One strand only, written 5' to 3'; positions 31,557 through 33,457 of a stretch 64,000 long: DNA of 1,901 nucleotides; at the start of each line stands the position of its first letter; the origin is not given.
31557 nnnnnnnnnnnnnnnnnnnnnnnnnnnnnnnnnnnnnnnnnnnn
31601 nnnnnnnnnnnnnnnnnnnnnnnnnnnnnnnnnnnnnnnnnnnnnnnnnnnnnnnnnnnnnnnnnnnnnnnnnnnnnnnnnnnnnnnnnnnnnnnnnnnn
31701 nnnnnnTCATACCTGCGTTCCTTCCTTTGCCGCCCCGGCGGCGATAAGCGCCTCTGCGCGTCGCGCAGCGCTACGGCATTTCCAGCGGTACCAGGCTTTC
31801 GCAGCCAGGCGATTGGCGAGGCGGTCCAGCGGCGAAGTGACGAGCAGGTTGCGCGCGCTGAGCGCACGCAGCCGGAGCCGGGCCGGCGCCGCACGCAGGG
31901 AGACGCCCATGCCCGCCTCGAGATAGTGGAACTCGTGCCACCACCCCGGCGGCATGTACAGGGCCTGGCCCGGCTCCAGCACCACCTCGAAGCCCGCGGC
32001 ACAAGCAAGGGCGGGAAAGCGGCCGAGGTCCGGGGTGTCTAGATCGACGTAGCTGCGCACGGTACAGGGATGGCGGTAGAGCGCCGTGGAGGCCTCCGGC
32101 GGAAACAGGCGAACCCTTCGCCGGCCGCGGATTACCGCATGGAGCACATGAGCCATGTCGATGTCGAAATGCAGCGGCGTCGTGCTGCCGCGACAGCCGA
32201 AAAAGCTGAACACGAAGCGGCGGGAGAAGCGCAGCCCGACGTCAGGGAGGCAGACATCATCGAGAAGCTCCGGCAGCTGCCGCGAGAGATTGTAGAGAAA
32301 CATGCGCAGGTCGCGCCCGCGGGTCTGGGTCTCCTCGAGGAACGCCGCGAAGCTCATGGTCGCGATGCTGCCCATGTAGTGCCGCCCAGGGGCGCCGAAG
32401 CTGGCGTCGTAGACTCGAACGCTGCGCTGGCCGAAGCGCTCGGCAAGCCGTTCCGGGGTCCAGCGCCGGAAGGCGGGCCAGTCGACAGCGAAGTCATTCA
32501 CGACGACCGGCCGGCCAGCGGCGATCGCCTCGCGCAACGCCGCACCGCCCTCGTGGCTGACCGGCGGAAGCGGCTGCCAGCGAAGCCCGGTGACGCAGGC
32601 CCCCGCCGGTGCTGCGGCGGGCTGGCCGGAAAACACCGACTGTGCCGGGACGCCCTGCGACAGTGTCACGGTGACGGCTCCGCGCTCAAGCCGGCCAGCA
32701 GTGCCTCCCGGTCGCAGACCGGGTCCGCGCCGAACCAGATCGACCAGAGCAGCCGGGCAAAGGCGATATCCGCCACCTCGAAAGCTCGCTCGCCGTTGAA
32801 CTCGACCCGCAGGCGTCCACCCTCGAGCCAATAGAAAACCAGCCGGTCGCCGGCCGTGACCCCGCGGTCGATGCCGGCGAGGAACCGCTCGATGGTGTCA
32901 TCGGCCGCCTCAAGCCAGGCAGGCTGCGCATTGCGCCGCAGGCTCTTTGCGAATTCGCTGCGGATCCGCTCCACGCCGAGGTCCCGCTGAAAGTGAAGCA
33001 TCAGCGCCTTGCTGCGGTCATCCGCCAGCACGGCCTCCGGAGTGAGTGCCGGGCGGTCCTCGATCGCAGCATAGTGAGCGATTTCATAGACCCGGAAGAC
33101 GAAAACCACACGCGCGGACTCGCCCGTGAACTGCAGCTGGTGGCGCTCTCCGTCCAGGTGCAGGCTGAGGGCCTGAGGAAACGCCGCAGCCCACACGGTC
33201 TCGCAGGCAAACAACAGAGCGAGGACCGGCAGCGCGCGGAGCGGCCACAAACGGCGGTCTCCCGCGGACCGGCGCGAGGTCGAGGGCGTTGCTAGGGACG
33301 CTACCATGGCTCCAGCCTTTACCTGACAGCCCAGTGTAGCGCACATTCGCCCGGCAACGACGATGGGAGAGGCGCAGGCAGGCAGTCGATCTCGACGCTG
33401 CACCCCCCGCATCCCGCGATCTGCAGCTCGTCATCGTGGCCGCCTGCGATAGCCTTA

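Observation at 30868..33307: Translationally coupled operon: exported chalcone-isomerase-like protein, JmjC oxygenase and RhlA/PhaG-type acyltransferase (candidate undescribed lipid-tailoring or surfactant system)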

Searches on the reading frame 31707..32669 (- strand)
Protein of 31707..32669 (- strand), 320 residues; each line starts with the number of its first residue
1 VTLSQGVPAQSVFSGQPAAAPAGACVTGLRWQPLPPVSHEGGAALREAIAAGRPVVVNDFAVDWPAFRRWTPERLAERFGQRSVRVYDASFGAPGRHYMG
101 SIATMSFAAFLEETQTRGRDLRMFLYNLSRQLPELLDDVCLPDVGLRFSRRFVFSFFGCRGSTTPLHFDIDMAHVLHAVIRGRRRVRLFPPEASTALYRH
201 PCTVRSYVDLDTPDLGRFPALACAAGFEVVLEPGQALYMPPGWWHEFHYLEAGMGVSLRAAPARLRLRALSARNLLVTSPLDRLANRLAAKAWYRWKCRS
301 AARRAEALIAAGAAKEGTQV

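Call 4: search_protein_families(library=pfam, proteins=[window:31707-32669:-], max_evalue=0.01)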
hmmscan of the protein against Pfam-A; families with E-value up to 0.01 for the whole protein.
window:31707-32669:- (320 aa): 3 families
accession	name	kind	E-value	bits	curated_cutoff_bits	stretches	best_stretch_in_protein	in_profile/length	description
PF13621.12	Cupin_8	-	3e-32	112.9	27.4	1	45-250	6-235/252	Cupin-like domain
PF08007.18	JmjC_2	-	4.6e-05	23.4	22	1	225-259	84-118/127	JmjC domain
PF07385.18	Lyx_isomer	-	0.0033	17.1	20.8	0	223-249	150-176/222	D-lyxose isomerase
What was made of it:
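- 31707..32669 (-): g2: cytoplasmic JmjC/Cupin_8 Fe(II)/2-oxoglutarate-type oxygenase, 320 aa. Cupin_8, 3e-32 (call 4).
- On JmjC / Cupin_8 Fe(II)-2OG oxygenases: JmjC_2 scores 23.4 bits against a cut-off of 22 (call 4).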

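Call 5: search_protein_families(library=ncbifam, proteins=[window:31707-32669:-], max_evalue=0.01)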
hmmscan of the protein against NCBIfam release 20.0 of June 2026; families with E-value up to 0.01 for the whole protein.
window:31707-32669:- (320 aa): 0 families

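Call 8: search_solved_structures(query=window:31707-32669:-, max_evalue=0.001, show_alignments=2)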
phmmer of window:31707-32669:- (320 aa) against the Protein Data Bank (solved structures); distinct sequences matched with E-value up to 0.001: 39.
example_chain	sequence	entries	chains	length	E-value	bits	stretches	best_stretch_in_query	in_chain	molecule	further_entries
6f4r_A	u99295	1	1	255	2.2e-26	96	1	46-257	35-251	JmjC domain-containing protein 5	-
6f4q_A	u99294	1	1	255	2.3e-26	95.9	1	46-257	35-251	JmjC domain-containing protein 5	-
6f4p_A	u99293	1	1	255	2.6e-26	95.7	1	46-257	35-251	JmjC domain-containing protein 5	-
6f4m_A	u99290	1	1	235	3.2e-26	95.4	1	48-257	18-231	JmjC domain-containing protein 5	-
6f4s_A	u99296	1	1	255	4.6e-26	94.9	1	46-257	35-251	JmjC domain-containing protein 5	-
6f4t_A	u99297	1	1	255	5.4e-26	94.7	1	46-257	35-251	JmjC domain-containing protein 5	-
6f4n_A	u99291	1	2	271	3.2e-25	92.1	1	44-257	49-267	JmjC domain-containing protein 5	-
6f4o_A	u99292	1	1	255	3.7e-25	91.9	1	46-257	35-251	JmjC domain-containing protein 5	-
6i9l_A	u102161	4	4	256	3.8e-25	91.9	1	46-257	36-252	JmjC domain-containing protein 5 | Bifunctional peptidase and arginyl-hydroxylase JMJD5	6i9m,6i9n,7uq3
7dyw_A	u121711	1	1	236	4.4e-25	91.7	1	48-257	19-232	Bifunctional peptidase and arginyl-hydroxylase JMJD5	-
4aap_A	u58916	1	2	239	4.4e-25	91.7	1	48-257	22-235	LYSINE-SPECIFIC DEMETHYLASE 8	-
3uyj_A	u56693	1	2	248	4.4e-25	91.7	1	47-257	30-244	Lysine-specific demethylase 8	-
4qu1_A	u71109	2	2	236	4.5e-25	91.7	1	48-257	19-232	Lysine-specific demethylase 8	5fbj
4gjy_A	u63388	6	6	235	4.5e-25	91.6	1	48-257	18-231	JmjC domain-containing protein 5 | Bifunctional peptidase and arginyl-hydroxylase JMJD5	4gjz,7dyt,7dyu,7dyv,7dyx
6ax3_A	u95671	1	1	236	4.6e-25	91.6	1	48-257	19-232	Lysine-specific demethylase 8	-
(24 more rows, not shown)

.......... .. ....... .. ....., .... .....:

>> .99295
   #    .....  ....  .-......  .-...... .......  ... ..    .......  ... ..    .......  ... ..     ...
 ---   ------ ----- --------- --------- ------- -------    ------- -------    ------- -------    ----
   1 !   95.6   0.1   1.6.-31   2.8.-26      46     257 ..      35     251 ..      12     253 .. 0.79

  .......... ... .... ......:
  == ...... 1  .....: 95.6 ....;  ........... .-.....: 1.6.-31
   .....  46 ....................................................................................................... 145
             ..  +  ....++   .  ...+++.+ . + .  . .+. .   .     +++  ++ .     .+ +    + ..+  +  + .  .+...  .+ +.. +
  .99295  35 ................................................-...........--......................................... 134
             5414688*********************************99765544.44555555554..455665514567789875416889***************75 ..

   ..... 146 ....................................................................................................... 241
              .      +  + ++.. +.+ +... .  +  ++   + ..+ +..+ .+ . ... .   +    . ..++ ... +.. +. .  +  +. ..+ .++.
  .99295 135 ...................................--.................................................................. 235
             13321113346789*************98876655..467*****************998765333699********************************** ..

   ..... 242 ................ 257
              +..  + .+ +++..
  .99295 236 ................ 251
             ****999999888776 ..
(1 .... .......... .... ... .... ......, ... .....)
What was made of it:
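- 31707..32669 (-): Best solved relatives are JMJD5 (2e-26), FIH (6e-22) and TYW5 (5e-13) (call 8).
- Cupin_8 relatives include TYW5, which has a non-protein substrate (call 8). The closest characterised relatives of g2, JMJD5 and FIH, hydroxylate proteins (call 8). The best characterised relatives of g2 are protein Arg and Asn hydroxylases (call 8). Cupin_8 also includes non-protein hydroxylases such as TYW5 (call 8).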

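Call 34: find_homologous_proteins(query=window:31707-32669:-, max_evalue=0.00001)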
Query window:31707-32669:- (320 aa): 206 proteins with E <= 0.00001 among 8000 candidates; the best 120 are listed.
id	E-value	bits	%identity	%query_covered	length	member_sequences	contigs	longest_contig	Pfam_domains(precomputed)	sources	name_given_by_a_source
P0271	1.8e-185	634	89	100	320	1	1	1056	PF13621.13,PF08007.19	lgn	-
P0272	3.7e-183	626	87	100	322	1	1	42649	PF13621.13,PF08007.19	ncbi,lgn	-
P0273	1.2e-177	608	86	100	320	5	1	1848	PF13621.13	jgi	jgi:hypothetical protein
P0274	3.7e-174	596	85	100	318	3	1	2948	PF13621.13,PF08007.19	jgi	-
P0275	2.2e-171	587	83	100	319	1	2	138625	PF13621.13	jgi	-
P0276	6.4e-141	487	71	95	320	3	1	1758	PF13621.13,PF08007.19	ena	-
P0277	6.6e-138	477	72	95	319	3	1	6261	PF13621.13,PF08007.19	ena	-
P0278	1.7e-137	476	76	88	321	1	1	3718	PF13621.13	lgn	-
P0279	2.7e-137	475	74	89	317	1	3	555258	PF13621.13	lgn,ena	-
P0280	1.2e-136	473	95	69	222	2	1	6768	PF13621.13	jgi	jgi:hypothetical protein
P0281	2.6e-136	472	71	93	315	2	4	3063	PF13621.13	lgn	-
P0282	6.1e-136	471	76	88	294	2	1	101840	PF13621.13,PF08007.19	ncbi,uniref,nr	ncbi:hypothetical protein HRUBRA_01049 [Pseudohaliea rubra DSM 19751]|uniref:JmjC domain-containing 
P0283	6.5e-136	471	75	91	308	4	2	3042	PF13621.13,PF08007.19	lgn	-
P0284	6.6e-136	471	72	90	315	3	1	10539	PF13621.13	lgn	-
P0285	1.2e-134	467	69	97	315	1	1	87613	PF13621.13,PF08007.19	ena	-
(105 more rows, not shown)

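Call 67: search_dna_similar(query=window:31707-32669:-, collection=plasmids, mode=protein, max_evalue=1e-10, max_rows=20)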
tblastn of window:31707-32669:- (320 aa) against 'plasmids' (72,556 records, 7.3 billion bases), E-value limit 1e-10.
Records with a match: 13; places in all: 13; records where one place covers at least 80% of the query: 0.
Best place of each record, by identity: <60% 13.
By first word of the organism name: Streptomyces 6; Ralstonia 3; Fulvitalea 1; Burkholderia 1; Eleftheria 1; Aulosira 1.
By predicted mobility (MOB-suite, as given by PLSDB): non-mobilizable 12; conjugative 1.
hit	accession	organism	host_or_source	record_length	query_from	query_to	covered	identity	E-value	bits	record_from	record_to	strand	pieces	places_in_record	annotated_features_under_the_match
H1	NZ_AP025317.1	Fulvitalea axinellae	-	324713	46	297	79%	35.8%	4e-39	154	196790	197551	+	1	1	cupin-like domain-containing protein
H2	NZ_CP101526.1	Burkholderia arboris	mixed culture,soil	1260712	25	257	73%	29.3%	1e-18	94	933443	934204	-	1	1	none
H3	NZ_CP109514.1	Streptomyces sp. NBC_01420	-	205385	28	257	72%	29.3%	6e-12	74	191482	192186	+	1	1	cupin-like domain-containing protein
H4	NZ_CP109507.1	Streptomyces sp. NBC_01423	-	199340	28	257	72%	29.3%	7e-12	74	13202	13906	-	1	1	cupin-like domain-containing protein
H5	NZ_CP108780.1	Streptomyces sp. NBC_00891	-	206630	28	257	72%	28.9%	2e-11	72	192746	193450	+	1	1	cupin-like domain-containing protein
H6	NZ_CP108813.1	Streptomyces sp. NBC_00869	-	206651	28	257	72%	28.9%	2e-11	72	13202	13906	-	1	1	cupin-like domain-containing protein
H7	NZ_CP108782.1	Streptomyces sp. NBC_00890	-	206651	28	257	72%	28.9%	2e-11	72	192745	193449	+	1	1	cupin-like domain-containing protein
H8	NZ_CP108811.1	Streptomyces sp. NBC_00870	-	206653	28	257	72%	28.9%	2e-11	72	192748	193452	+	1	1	cupin-like domain-containing protein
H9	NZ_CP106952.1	Eleftheria terrae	soil sample,soil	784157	49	257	65%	30.9%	1e-12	76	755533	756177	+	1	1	cupin-like domain-containing protein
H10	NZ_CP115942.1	Ralstonia syzygii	Musa sp.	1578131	54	257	64%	29.7%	3e-13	78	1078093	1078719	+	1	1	none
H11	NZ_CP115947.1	Ralstonia solanacearum MolK2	Musa sp.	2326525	54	257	64%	28.8%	2e-13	79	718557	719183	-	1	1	record has no annotation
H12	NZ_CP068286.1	Ralstonia syzygii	Musa balbisiana cultivar Kepok,banana ...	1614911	54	246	53%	33.1%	5e-12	96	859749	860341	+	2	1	record has no annotation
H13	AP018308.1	Aulosira laxa NIES-50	-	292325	127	251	39%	31.8%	4e-12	74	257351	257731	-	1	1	hypothetical protein (x2)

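Call 69: get_annotated_region(hit=H1, flank=8000)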
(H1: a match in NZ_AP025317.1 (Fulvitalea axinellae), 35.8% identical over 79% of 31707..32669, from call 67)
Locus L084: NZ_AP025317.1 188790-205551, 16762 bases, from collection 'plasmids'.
description: Fulvitalea axinellae strain DSM 100852 plasmid pFA3, complete sequence
organism: Fulvitalea axinellae (NCBI taxid 1182444)
taxonomy: Bacteria; Bacteroidota; Cytophagia; Cytophagales; Persicobacteraceae; Fulvitalea; Fulvitalea axinellae
host: -; source: -; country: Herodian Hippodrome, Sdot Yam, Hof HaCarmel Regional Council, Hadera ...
typing (MOB-suite, as given by PLSDB): non-mobilizable
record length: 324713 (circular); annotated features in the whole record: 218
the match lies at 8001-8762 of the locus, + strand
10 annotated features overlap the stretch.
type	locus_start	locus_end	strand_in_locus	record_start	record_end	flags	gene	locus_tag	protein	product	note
CDS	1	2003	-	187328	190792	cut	-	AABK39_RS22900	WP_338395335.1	TonB-dependent receptor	-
CDS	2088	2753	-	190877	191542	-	-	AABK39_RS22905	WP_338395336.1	FecR domain-containing protein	-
CDS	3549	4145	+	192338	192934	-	-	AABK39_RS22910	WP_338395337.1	sigma-70 family RNA polymerase sigma factor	GO:0006352 - DNA-templated transcription initiation [Evidence IEA]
CDS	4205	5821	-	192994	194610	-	-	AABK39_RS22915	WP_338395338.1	sulfatase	-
CDS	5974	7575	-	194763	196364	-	-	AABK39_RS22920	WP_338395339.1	sulfatase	-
CDS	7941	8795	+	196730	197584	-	-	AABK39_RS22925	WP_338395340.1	cupin-like domain-containing protein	-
CDS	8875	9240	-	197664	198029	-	-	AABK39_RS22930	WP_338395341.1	DUF779 domain-containing protein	-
CDS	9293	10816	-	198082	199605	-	-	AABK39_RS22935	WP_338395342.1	aldehyde dehydrogenase family protein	-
CDS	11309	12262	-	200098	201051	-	-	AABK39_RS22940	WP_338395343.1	PorP/SprF family type IX secretion system membrane protein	-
CDS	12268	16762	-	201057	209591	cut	-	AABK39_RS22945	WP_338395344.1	gliding motility-associated C-terminal domain-containing protein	-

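Call 82: search_protein_families(library=padloc, proteins=[window:31707-32669:-], max_evalue=0.001)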
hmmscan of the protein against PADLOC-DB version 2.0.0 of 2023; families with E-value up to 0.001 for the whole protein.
window:31707-32669:- (320 aa): 0 families

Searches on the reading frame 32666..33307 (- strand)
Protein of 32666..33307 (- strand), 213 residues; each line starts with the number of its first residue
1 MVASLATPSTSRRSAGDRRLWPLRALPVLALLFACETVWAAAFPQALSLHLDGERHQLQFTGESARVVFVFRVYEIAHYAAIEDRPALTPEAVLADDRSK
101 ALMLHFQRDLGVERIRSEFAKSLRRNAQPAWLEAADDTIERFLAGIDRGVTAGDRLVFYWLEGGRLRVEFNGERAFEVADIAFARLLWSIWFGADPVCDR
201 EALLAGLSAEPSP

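Call 4: search_protein_families(library=pfam, proteins=[window:32666-33307:-], max_evalue=0.01)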
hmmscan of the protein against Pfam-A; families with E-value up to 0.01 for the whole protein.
window:32666-33307:- (213 aa): 3 families
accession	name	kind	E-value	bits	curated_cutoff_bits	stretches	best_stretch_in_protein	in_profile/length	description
PF16036.10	Chalcone_3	-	2.1e-18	67.4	27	1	54-198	16-156/165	Chalcone isomerase-like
PF22181.1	TarS_linker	-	0.00028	21.7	27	1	95-166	21-93/100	Glycosyl transferase TarS linker domain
PF16035.10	Chalcone_2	-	0.0082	16.4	27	0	113-198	98-195/203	Chalcone isomerase like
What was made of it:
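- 32666..33307 (-): g1: exported CHI-fold (Chalcone_3) ligand-binding protein, 213 aa. An alternative TTG start at 33250 gives 194 aa. Pfam Chalcone_3, 2e-18 (call 4).
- On CHI-fold (Chalcone_3) proteins: Chalcone_3 scores 67.4 bits against a cut-off of 27 (call 4).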

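Call 5: search_protein_families(library=ncbifam, proteins=[window:32666-33307:-], max_evalue=0.01)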
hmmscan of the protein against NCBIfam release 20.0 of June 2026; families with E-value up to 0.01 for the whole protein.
window:32666-33307:- (213 aa): 0 families

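Call 9: search_solved_structures(query=window:32666-33307:-, max_evalue=0.1, show_alignments=2)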
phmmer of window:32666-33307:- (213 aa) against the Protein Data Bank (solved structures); distinct sequences matched with E-value up to 0.1: 0.

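Call 51: find_homologous_proteins(query=window:32666-33307:-, max_evalue=0.001)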
Query window:32666-33307:- (213 aa): 50 proteins with E <= 0.001 among 2077 candidates.
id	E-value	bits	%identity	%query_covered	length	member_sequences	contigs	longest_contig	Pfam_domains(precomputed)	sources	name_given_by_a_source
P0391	3.9e-123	427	99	91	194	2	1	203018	PF16036.11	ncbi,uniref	ncbi:chalcone isomerase family protein [Pseudohaliea sp.]|uniref:chalcone isomerase family protein n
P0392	5.2e-105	368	82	99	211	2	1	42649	PF16036.11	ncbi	-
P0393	6.2e-102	358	79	100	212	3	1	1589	PF16036.11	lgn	-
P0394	6.2e-102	358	80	100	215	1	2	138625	PF16036.11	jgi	-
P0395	1.4e-100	353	79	100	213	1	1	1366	PF16036.11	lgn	-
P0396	2.8e-96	339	77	100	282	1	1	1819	PF16036.11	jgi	jgi:hypothetical protein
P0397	8.4e-89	315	79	86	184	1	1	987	PF16036.11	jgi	jgi:hypothetical protein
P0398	2.9e-70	254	66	81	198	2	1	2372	PF16036.11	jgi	-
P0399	9.3e-69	249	69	77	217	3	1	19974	PF16036.11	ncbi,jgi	jgi:hypothetical protein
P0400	4.4e-65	237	65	77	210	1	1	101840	PF16036.11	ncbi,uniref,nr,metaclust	ncbi:chalcone isomerase family protein [Pseudohaliea rubra]|uniref:Chalcone isomerase domain-contain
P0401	4.0e-60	221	56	88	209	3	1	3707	PF16036.11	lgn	-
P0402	1.7e-59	219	60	79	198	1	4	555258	PF16036.11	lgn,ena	-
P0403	2.8e-59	218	60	79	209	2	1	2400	PF16036.11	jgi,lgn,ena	-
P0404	1.0e-58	216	60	79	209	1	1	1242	PF16036.11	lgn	-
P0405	1.6e-58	216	58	80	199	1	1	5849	PF16036.11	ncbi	ncbi:MAG: chalcone isomerase family protein [Chromatocurvus sp.]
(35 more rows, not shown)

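Call 60: predict_structure(alignment_id=A5)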
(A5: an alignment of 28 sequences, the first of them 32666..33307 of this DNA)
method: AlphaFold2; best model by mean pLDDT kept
length: 213 residues; sequences in the alignment: 28
mean_pLDDT: 78.4   pTM: 0.72
mean pLDDT of the five models: 78.4, 72.6, 70.2, 69.4, 65.3
residues with pLDDT >= 90: 59; 70-90: 96; 50-70: 40; < 50: 18
segments of 3 or more residues with pLDDT < 50: 35-39, 210-213
pLDDT, mean of each block of 10 residues (from residue 1): 54 54 55 51 86 88 68 76 77 85 89 84 84 93 89 92 92 94 91 81 75 41
secondary structure, 60 per line:
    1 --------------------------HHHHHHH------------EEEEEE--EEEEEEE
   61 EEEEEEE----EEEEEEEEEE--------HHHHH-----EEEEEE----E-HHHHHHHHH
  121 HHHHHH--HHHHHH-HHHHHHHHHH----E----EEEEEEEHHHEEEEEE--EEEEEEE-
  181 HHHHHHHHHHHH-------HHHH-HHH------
elements in order: H27-33 E46-51 E54-67 E72-81 H90-94 E100-105 H112-126 H129-134 H136-145 E155-161 E165-170 E173-179 H181-192 H200-203

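Call 64: fold_search(model_id=the predicted structure, library=pdb)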
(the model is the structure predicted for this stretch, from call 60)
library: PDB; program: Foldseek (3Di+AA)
matches with E <= 10: 567; with E <= 0.001: 54
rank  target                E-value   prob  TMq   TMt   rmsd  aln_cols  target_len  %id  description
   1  9kah_G                8.8e-08  1.00  0.49  0.51   7.9       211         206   13  Crystal Structure of Chalcone Syntase and Chalcone Isomerase-like Protein Complex from Physcomitrella patens (released 2025-10-29)
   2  8dld                  2.0e-07  1.00  0.56  0.57   5.0       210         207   13  Crystal structure of chalcone-isomerase like protein from Physcomitrella patens (PpCHIL-A) (released 2023-05-10)
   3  1jx1_D                2.4e-07  1.00  0.56  0.56   7.2       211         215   12  Chalcone Isomerase--T48A mutant (released 2002-07-24)
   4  8ew8                  2.4e-07  1.00  0.55  0.50   5.7       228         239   14  Crystal structure of Saccharomyces cerevisiae Altered Inheritance rate of Mitochondria protein 18 (AIM18p) R123A mutant (released 2023-03-22)
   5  9kah_D                3.6e-07  1.00  0.53  0.55   7.1       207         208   12  Crystal Structure of Chalcone Syntase and Chalcone Isomerase-like Protein Complex from Physcomitrella patens (released 2025-10-29)
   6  5wl8_A                5.5e-07  1.00  0.60  0.61   4.7       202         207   15  Crystal structure of chalcone isomerase engineered from ancestral inference (epR4) (released 2018-05-09)
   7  1jx1_E                7.0e-07  1.00  0.55  0.55   7.1       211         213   14  Chalcone Isomerase--T48A mutant (released 2002-07-24)
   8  6cjo_A                8.3e-07  1.00  0.54  0.53   7.2       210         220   12  Crystal Structure of Chalcone Isomerase from Medicago Sativa with the G95S mutation. (released 2019-03-13)
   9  6cjn_A                8.8e-07  1.00  0.55  0.54   7.2       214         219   12  Crystal Structure of Chalcone Isomerase from Medicago Sativa with the G95T mutation (released 2019-03-13)
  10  5wl4_A                1.1e-06  1.00  0.55  0.56   5.4       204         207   16  Crystal structure of chalcone isomerase engineered from ancestral inference (ancR3) (released 2018-05-09)
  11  9kah_C                1.2e-06  1.00  0.52  0.54   7.6       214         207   12  Crystal Structure of Chalcone Syntase and Chalcone Isomerase-like Protein Complex from Physcomitrella patens (released 2025-10-29)
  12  6cjo_B                1.3e-06  1.00  0.55  0.53   7.4       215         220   12  Crystal Structure of Chalcone Isomerase from Medicago Sativa with the G95S mutation. (released 2019-03-13)
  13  5wl5                  1.4e-06  1.00  0.56  0.56   4.9       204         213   14  Crystal structure of chalcone isomerase engineered from ancestral inference (ancR5) (released 2018-05-09)
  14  1jx1_F                1.5e-06  1.00  0.55  0.57   6.9       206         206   13  Chalcone Isomerase--T48A mutant (released 2002-07-24)
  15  6ms8_A                1.5e-06  1.00  0.56  0.58   5.0       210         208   12  Crystal Structure of Chalcone Isomerase from Medicago Truncatula Complexed with (2S) Naringenin (released 2019-08-21)
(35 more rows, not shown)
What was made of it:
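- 32666..33307 (-): The AF2 model (pLDDT 78) matches CHIL, CHI, Aim18p and AtFAP1/3 structures with TM 0.5-0.6 (calls 60, 64).
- On CHI-fold (Chalcone_3) proteins: Foldseek probability is 1.00 to CHIL, CHI, FAP and Aim18p structures (call 64).
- Closest known: Plant CHI-fold fatty-acid-binding proteins AtFAP1/AtFAP3. Same: Same fold as the g1 model, with TM about 0.55-0.6 (call 64).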

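Call 82: search_protein_families(library=padloc, proteins=[window:32666-33307:-], max_evalue=0.001)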
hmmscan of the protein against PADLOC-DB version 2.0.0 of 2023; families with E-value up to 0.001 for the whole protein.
window:32666-33307:- (213 aa): 0 families

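Call 97: search_solved_structures(query=A5, max_evalue=1, show_alignments=2)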
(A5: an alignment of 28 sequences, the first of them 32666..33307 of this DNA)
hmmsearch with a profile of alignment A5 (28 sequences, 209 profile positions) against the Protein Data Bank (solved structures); distinct sequences matched with E-value up to 1: 4.
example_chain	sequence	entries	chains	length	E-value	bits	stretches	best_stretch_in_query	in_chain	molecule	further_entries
11cp_A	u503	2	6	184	0.16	14.7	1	102-155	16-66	designed metalloprotease TDPr3 | TDPr3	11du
7udm_A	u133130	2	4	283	0.25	14.1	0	12-154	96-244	Designed helical repeat protein (DHR) RPB_PLP1_R6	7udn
7udl_A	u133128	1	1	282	0.38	13.5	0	10-154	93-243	Designed helical repeat protein (DHR) RPB_PLP1_R6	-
8qbn_Y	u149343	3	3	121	0.45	13.3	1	45-96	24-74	Protein yippee-like 5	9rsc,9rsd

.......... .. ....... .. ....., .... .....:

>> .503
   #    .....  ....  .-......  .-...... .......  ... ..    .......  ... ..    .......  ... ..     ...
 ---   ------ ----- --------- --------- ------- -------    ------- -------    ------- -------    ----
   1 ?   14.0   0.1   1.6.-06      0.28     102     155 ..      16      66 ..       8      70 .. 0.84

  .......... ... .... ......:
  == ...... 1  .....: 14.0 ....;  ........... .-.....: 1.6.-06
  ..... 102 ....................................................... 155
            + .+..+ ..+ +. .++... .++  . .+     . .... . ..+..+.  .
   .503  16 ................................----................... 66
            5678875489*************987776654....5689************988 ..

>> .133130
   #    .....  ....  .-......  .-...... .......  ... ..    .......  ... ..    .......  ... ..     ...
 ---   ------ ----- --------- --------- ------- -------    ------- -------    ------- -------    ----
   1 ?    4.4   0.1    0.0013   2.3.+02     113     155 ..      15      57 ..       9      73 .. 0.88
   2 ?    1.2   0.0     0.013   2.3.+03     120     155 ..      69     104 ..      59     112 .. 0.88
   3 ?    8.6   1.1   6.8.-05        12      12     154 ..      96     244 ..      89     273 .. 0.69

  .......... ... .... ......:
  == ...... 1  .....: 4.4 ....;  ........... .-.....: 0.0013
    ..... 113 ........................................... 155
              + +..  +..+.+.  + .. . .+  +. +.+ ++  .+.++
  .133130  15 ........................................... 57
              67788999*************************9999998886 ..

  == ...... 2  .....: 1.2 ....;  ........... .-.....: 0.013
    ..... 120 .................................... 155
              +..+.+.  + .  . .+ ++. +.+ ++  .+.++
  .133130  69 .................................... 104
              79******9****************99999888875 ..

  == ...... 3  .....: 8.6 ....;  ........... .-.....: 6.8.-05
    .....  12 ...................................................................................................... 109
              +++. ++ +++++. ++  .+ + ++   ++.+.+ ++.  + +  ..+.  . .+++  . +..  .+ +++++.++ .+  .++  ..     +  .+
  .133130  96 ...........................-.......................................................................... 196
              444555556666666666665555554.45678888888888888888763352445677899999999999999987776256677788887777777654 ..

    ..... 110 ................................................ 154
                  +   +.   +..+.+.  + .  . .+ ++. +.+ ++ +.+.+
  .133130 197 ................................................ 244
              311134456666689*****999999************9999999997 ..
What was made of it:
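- Closest known: Plant CHI-fold fatty-acid-binding proteins AtFAP1/AtFAP3. Different: No sequence-level match in the PDB (calls 9, 97).
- Tried and rejected: The g1 family profile finds no solved structure by sequence (call 97).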
